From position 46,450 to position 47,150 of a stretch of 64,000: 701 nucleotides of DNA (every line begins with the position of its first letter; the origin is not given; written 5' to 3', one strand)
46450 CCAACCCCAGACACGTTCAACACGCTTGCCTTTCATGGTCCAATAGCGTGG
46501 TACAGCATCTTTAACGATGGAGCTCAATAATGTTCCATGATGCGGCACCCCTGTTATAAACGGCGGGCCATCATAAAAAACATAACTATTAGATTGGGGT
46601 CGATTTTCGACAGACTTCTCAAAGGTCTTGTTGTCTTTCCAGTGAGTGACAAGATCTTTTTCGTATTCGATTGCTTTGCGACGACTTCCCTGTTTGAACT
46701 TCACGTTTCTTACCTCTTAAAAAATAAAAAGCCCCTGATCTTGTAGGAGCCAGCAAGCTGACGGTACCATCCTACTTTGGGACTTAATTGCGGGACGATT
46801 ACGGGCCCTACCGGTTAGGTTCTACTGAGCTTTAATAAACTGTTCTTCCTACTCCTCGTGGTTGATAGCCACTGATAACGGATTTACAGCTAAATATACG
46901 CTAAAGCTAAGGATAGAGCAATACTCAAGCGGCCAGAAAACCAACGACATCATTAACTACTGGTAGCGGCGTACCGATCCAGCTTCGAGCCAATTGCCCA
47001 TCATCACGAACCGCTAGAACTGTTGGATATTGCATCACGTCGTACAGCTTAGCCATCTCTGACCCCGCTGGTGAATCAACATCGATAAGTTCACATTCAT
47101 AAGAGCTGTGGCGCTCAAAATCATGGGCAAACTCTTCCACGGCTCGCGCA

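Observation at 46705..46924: T-box-like tRNA-sensing leader upstream of ileS, with antiterminator bulge UGGUACC matching a tRNA-Ile acceptor end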

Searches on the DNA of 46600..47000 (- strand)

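Call 4: search_rna_families(source=window, start=46600, end=47000, threshold=evalue, max_evalue=10, show_alignments=5)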
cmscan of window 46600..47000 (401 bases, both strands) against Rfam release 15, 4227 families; matches with E-value up to 10: 6.
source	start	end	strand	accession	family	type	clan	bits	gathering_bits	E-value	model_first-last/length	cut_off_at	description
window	46621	46661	+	RF02592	Spy392987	Gene; antisense;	-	15.7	47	5.9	1-63/63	no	S. pyogenes antisense RNA 392987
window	46719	46769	+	RF02416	TCV_H4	Cis-reg;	-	15.5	50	5.6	1-51/51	no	Turnip crinkle virus 3'UTR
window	46887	46989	-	RF02947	cow-rumen-2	Gene; sRNA;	-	15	66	3.5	1-106/106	no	cow-rumen-2 RNA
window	46742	46887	-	RF00230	T-box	Cis-reg; leader;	-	12.2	93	2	1-219/219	no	T-box leader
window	46915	46988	+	RF02202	UCA1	Gene; lncRNA;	-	11.2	80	3.1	1-75/75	no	Urothelial cancer associated 1 conserved region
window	46602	46670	+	RF01952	SOX2OT_exon2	Gene; lncRNA;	-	10.2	45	8.3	1-69/69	no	SOX2 overlapping transcript exon 2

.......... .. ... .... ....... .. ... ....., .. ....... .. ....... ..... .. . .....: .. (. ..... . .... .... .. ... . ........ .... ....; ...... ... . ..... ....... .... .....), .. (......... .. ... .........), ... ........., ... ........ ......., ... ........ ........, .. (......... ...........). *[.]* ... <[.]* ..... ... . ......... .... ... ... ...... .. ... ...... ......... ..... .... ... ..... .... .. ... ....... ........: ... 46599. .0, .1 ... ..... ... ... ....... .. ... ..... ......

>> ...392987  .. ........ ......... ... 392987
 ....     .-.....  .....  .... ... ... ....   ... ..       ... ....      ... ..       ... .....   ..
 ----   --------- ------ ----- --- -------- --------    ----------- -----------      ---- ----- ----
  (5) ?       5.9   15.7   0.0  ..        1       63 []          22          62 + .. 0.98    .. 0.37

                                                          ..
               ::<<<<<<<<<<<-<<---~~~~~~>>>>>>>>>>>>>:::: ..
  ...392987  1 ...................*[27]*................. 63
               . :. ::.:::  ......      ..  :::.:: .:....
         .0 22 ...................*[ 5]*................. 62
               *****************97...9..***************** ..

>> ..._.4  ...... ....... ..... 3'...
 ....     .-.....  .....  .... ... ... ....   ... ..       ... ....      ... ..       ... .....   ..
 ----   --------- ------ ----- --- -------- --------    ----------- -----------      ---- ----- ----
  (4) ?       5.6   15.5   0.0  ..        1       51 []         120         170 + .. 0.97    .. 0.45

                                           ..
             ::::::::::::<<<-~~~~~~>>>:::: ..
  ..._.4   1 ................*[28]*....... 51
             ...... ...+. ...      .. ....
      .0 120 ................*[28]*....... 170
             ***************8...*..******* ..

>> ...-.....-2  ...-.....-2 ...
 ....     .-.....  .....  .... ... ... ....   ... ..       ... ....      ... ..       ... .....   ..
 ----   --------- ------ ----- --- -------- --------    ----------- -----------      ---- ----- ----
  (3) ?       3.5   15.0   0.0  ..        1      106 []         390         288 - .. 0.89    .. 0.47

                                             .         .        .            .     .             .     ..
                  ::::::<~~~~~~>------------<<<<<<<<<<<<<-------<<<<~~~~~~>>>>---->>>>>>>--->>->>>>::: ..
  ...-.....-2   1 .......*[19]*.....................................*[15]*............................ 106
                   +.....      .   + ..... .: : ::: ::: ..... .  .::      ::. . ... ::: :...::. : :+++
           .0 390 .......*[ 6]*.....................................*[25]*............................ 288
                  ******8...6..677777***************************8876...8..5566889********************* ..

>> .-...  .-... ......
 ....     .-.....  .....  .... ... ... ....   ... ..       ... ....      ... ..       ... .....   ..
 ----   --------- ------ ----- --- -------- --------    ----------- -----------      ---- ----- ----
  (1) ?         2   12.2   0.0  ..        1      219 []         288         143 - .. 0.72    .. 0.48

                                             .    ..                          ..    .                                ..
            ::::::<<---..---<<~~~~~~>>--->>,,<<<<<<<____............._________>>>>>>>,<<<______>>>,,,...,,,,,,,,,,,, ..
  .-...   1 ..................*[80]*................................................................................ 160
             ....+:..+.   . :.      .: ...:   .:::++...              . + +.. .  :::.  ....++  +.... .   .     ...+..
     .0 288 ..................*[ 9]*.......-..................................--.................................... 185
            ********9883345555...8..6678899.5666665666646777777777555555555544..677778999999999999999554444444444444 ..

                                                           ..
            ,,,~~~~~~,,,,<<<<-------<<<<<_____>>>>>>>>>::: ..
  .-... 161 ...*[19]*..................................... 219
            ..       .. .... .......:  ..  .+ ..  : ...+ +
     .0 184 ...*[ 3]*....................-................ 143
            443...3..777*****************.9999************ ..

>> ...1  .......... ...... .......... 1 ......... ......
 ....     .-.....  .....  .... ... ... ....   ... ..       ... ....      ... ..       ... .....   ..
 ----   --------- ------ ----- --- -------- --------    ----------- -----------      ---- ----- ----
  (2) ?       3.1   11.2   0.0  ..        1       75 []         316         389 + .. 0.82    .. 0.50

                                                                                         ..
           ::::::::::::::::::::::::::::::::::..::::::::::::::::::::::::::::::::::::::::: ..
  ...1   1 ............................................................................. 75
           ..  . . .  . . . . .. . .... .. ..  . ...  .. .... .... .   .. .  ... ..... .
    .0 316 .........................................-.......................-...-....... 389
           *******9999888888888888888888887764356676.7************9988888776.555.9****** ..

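Call 52: build_rna_model(alignment_id=A2, structure=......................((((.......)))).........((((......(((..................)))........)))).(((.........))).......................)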
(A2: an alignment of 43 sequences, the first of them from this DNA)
Model R1 built from alignment A2 (43 sequences, 131 columns); structure: as given.
model positions 111; base pairs 14; branch points 2; effective number of sequences 3.77; information 0.59 bits per position. Calibrated on 0.2 Mb of random sequence (short: E-values are rough).
structure used (alignment columns):
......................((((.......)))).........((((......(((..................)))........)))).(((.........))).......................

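Call 53: search_with_rna_model(model_id=R1, source=window, max_evalue=10, show_alignments=1)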
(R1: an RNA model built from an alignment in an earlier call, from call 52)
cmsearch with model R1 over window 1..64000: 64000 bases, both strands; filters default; matches with E-value up to 10: 2.
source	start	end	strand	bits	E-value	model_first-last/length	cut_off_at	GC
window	46780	46894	-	78.1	1e-18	1-111/111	no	0.45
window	17090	17191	-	13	0.3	1-111/111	no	0.37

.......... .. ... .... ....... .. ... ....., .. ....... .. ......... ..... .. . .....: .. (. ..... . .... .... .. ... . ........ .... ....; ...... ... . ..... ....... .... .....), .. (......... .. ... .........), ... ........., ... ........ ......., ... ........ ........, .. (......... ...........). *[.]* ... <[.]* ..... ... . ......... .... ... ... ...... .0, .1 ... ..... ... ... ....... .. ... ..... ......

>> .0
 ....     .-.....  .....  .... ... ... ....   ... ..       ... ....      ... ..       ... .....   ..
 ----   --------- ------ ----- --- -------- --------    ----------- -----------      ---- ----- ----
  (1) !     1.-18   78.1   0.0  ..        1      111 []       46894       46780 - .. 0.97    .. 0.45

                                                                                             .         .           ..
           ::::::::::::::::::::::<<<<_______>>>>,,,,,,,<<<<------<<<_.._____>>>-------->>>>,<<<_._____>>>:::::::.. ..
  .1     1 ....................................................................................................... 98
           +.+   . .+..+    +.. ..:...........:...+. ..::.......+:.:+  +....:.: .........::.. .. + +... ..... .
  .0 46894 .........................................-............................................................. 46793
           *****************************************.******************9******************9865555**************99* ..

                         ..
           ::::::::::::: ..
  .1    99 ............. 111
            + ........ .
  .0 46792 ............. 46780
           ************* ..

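Call 54: search_with_rna_model(model_id=R1, sources=[L001, L002, L003, L004, L005, L006, L007, L008, L009, L010, L011, L012, L013, L014, L015, L016, L017, L018, L019, L020, L021, L022, L023, L024, L025, L026, L027, L028, L029, L030, L031, L032, L033, L034, L035, L036, L037, L038, L039, L040, L041, L042, L043, L044, L045, L046, L047, L048, L049, L050, L051, L052, L053, L054, L055, L056, L057, L058, L059, L060, L061, L062, L063, L064, L065, L066, L067, L068, L069, L070, L071, L072, L073, L074, L075, L076, L077, L078, L079, L080], max_evalue=0.01)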
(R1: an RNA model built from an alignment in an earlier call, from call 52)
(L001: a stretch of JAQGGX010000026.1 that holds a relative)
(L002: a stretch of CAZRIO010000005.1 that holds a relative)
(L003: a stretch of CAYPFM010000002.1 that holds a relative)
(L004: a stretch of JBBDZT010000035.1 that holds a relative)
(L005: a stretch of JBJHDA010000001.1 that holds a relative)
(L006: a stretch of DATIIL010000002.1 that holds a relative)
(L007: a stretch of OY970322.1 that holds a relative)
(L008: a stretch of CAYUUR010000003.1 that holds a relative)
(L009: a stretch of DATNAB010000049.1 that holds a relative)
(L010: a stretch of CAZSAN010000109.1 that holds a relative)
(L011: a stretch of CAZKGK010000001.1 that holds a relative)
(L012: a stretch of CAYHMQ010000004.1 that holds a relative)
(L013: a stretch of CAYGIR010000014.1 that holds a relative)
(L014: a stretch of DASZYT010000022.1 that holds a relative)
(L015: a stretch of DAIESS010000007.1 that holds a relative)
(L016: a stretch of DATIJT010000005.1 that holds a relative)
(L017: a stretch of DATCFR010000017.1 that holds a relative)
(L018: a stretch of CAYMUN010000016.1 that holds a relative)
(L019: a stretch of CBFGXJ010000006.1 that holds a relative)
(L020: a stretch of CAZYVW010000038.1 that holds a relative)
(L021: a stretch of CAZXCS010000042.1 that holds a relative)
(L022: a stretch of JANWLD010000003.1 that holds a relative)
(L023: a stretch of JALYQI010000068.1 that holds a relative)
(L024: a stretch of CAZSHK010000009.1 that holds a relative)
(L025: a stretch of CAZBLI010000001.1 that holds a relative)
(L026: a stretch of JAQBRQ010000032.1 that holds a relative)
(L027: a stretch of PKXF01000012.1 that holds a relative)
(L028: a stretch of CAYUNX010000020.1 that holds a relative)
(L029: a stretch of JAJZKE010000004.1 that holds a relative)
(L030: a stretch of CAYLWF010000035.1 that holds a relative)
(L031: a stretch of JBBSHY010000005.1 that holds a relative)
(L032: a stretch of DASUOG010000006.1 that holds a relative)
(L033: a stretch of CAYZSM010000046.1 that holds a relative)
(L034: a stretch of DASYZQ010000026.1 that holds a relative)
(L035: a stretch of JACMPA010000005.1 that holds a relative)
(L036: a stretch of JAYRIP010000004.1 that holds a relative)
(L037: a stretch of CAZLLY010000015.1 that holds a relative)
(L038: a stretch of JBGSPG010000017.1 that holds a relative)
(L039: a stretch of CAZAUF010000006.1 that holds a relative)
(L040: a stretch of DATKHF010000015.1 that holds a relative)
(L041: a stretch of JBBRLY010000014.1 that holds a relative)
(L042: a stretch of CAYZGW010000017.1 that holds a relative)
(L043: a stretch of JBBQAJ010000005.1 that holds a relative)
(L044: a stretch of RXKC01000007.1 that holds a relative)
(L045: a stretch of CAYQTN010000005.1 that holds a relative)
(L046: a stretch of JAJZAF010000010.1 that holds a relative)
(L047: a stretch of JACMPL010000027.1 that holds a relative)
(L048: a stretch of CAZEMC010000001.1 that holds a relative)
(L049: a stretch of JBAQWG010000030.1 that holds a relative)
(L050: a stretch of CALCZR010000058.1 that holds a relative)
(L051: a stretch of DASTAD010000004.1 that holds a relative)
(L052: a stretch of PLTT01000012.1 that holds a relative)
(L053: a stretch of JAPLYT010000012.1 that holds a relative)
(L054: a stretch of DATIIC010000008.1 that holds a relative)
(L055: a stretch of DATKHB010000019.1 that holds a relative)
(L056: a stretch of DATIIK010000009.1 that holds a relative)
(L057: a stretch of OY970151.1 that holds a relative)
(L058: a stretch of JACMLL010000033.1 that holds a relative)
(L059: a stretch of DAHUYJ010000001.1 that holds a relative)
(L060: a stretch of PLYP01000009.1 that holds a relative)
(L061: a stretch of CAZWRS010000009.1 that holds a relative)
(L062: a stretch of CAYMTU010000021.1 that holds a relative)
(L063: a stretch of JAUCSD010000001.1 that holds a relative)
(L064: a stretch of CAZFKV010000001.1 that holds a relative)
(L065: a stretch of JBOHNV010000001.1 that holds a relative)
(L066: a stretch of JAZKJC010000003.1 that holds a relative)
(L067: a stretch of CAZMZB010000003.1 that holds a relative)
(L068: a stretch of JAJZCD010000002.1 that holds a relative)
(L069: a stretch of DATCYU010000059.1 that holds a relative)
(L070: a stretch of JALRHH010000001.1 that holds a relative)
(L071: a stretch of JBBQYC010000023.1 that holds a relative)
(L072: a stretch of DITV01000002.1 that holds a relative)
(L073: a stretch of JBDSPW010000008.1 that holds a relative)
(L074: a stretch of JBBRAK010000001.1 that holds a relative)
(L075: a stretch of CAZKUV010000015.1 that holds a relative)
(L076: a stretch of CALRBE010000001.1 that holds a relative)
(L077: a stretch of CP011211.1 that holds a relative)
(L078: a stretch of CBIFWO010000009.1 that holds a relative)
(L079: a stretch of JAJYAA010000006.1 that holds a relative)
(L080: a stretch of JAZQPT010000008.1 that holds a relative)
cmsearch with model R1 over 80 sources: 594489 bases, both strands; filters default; matches with E-value up to 0.01: 76.
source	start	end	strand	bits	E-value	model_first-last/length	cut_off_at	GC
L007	2289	2399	+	105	5.5e-25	1-111/111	no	0.57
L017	870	977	+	97.2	7e-23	1-111/111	no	0.55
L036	2257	2365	+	94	5e-22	1-111/111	no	0.54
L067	2276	2388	+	93.2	8.4e-22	1-111/111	no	0.43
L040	2290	2401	+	92.5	1.3e-21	1-111/111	no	0.45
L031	2320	2427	+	92.3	1.5e-21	1-111/111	no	0.52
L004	2291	2401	+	91.2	2.7e-21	1-111/111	no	0.47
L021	1621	1731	+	90.9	3.3e-21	1-111/111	no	0.59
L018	2265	2385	+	90.2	5.1e-21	1-111/111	no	0.55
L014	2293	2403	+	90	6e-21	1-111/111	no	0.53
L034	2287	2403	+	89.6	7.3e-21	1-111/111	no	0.47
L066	2246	2355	+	89.2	9.5e-21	1-111/111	no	0.44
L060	2286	2396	+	89.1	1e-20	1-111/111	no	0.48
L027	1744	1860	+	88.9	1.2e-20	1-111/111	no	0.5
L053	2290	2397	+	87.8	2.2e-20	1-111/111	no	0.48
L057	2287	2400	+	87.4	2.9e-20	1-111/111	no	0.39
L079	1917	2030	+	85.4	9.8e-20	1-111/111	no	0.45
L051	2283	2398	+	85.4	1e-19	1-111/111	no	0.45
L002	2291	2403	+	85.3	1.1e-19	1-111/111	no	0.49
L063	2249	2361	+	85.3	1.1e-19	1-111/111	no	0.51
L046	2265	2377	+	84.3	2e-19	1-111/111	no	0.5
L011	2294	2405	+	84.2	2.2e-19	1-111/111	no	0.52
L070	2126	2236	+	84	2.4e-19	1-111/111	no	0.49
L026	2255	2384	+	83.8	2.7e-19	1-111/111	no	0.55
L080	2291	2401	+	83.5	3.2e-19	1-111/111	no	0.49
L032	2287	2409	+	83.2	3.9e-19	1-111/111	no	0.52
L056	2257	2369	+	83.1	4.1e-19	1-111/111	no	0.54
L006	1758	1866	+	82.5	6.2e-19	1-111/111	no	0.56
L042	2283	2396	+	82.1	8e-19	1-111/111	no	0.54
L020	2318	2428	+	81.3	1.3e-18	1-111/111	no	0.43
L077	1642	1754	+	81.1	1.4e-18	1-111/111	no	0.5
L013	2316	2424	+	80.7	1.9e-18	1-111/111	no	0.56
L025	2300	2430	+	80.6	2e-18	1-111/111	no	0.5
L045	2253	2363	+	80.6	2e-18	1-111/111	no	0.55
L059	2279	2400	+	80.6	2e-18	1-111/111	no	0.59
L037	2247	2361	+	80.2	2.5e-18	1-111/111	no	0.5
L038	525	655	+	79.9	3e-18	1-111/111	no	0.43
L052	2284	2398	+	79.7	3.5e-18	1-111/111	no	0.51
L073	2282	2397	+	79.5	3.8e-18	1-111/111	no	0.51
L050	2294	2400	+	78.6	6.7e-18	1-111/111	no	0.5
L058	2288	2401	+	78.4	7.6e-18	1-111/111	no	0.47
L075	2235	2348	+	78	9.8e-18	1-111/111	no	0.55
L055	2293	2407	+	77.7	1.2e-17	1-111/111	no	0.4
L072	2294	2403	+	76.1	3.2e-17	1-111/111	no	0.53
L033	934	1058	+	75.9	3.7e-17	1-111/111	no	0.57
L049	2293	2401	+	75.3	5.1e-17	1-111/111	no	0.47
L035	1950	2090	+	74.2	1e-16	1-111/111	no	0.52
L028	2284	2401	+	73.8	1.3e-16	1-111/111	no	0.53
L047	2279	2388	+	73.1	2e-16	1-111/111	no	0.47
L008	2303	2413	+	71.9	4.3e-16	1-111/111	no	0.5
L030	649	782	+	71.8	4.6e-16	1-111/111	no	0.58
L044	1930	2047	+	70.5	9.9e-16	1-111/111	no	0.5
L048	2252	2397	+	69.3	2.1e-15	1-111/111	no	0.49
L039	2286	2404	+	68.7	3.2e-15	1-111/111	no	0.55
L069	2292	2404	+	68.2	4.3e-15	1-111/111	no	0.56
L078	1471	1583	+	66.2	1.4e-14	1-111/111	no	0.58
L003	2258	2385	+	65.4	2.4e-14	1-111/111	no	0.5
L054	1323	1462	+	65.1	2.9e-14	1-111/111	no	0.54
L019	1726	1853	+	61.1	3.4e-13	1-111/111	no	0.51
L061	2276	2405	+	58.9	1.3e-12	1-111/111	no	0.51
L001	2266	2400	+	57.1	4e-12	1-111/111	no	0.44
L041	2294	2421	+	56.7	5.1e-12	1-111/111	no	0.51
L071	2181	2293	+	55.9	8.6e-12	1-111/111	no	0.43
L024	2320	2424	+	51.7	1.1e-10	1-111/111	no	0.51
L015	2245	2386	+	49.6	4.2e-10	1-111/111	no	0.46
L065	2226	2400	+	48.2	1e-09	1-111/111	no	0.43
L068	1743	1871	+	45.9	4.1e-09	1-111/111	no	0.49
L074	2194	2353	+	43.8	1.5e-08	1-111/111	no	0.43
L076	2279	2409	+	43.2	2.2e-08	1-111/111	no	0.36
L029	2269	2398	+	43.1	2.3e-08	1-111/111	no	0.35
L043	2224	2354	+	42.6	3.2e-08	1-111/111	no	0.38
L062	2080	2190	+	40.2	1.4e-07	1-111/111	no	0.45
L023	2283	2415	+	40.1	1.5e-07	1-111/111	no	0.44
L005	2271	2406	+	36.6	1.3e-06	1-111/111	no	0.54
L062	2258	2359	+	31.5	3e-05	1-111/111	no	0.47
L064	2242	2410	+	29.5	0.0001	1-111/111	no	0.49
